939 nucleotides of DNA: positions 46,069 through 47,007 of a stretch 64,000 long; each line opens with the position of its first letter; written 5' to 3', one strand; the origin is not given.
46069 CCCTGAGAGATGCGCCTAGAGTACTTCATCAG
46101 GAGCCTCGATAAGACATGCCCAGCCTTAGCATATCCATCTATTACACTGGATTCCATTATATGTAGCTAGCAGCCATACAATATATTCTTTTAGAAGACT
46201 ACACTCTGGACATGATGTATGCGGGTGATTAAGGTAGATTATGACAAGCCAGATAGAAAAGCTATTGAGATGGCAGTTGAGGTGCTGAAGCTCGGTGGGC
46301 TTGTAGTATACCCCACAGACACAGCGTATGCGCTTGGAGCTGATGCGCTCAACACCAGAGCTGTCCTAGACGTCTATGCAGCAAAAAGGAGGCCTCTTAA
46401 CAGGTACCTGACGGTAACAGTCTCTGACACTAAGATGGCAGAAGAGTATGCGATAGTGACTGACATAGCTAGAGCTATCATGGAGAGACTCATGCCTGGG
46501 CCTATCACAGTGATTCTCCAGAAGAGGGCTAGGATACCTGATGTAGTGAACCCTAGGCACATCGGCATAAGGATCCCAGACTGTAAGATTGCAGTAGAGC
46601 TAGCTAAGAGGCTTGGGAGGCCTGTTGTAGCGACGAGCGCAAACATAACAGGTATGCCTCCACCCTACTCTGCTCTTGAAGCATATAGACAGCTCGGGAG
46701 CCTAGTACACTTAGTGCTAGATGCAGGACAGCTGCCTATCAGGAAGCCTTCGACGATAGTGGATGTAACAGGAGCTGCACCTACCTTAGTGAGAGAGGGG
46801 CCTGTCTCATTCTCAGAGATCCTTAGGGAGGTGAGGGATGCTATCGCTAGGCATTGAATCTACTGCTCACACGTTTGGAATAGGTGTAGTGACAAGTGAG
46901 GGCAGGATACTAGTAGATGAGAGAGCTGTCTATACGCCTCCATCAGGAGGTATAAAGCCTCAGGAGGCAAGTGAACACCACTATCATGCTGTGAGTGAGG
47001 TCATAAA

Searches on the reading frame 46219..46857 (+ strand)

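Call 42: search_protein_families(library=pfam, proteins=[window:46219-46857:+], max_evalue=0.001)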
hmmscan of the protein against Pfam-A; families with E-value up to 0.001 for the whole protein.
window:46219-46857:+ (212 aa): 1 family
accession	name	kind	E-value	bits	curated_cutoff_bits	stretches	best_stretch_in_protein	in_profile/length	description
PF01300.24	Sua5_yciO_yrdC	-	5.3e-52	176.3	25.1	1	21-194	1-178/178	Telomere recombination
